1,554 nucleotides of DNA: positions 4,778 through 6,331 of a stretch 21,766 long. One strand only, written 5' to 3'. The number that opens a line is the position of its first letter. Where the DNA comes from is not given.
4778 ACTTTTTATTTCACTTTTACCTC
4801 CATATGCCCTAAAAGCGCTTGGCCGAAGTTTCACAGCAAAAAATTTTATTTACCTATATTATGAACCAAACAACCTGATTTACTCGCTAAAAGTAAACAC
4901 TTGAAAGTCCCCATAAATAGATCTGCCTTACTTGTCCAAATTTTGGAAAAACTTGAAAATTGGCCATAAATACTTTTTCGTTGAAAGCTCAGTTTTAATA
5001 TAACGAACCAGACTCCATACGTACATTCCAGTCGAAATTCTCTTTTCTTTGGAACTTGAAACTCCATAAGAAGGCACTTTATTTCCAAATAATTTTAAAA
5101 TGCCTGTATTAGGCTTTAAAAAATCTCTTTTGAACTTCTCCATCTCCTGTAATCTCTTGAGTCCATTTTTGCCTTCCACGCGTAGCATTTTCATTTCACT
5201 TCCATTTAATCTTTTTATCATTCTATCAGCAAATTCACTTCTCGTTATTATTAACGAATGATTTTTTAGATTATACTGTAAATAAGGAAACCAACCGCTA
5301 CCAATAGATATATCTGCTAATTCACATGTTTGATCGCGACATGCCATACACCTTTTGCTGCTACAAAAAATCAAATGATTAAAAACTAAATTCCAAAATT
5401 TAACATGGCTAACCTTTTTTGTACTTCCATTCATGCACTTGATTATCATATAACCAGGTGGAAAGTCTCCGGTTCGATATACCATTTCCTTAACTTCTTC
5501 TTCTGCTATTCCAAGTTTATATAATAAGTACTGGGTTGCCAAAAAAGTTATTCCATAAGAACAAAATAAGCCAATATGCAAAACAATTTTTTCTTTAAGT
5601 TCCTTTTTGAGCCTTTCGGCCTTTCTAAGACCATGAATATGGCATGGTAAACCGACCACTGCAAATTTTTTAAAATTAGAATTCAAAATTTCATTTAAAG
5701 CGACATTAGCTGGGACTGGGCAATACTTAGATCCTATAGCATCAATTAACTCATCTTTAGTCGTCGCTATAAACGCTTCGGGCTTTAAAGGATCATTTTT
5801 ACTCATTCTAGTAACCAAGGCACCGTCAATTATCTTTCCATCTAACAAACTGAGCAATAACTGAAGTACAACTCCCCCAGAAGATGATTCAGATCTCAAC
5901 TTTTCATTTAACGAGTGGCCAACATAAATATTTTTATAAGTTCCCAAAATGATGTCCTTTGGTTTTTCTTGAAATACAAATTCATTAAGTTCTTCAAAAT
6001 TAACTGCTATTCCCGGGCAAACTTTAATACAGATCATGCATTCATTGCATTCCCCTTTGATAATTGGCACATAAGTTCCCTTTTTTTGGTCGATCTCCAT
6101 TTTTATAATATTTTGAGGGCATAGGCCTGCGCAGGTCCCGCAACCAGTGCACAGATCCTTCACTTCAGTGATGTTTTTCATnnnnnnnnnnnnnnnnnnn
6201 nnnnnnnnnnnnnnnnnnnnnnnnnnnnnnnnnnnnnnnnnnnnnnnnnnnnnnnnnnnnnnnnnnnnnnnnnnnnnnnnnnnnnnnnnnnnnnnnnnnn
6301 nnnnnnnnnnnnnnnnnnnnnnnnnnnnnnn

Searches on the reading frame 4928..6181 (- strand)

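Call 75: search_protein_families(library=pfam, proteins=[window:4928-6181:-], max_evalue=0.0001)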
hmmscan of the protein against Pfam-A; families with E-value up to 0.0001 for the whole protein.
window:4928-6181:- (417 aa): 7 families
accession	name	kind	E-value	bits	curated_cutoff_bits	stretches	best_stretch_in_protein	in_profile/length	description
PF04432.18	FrhB_FdhB_C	-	1.4e-25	90.4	23.3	1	171-325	2-136/150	Coenzyme F420 hydrogenase/dehydrogenase, beta subunit C terminus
PF04422.18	FrhB_FdhB_N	-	5.2e-21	75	22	1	85-162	1-77/78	Coenzyme F420 hydrogenase/dehydrogenase, beta subunit N-term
PF12838.12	Fer4_7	-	2.5e-07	31.5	27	1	11-56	2-49/52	4Fe-4S dicluster domain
PF13187.11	Fer4_9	-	8.8e-07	29.3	27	1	11-57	2-49/52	4Fe-4S dicluster domain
PF14697.11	Fer4_21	-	2.9e-06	27.7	35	1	9-56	6-52/59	4Fe-4S dicluster domain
PF00037.32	Fer4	-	2.1e-05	24.5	21.1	1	8-27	5-24/24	4Fe-4S binding domain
PF13237.11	Fer4_10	-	4.5e-05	23.7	25.5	1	7-56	5-53/53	4Fe-4S dicluster domain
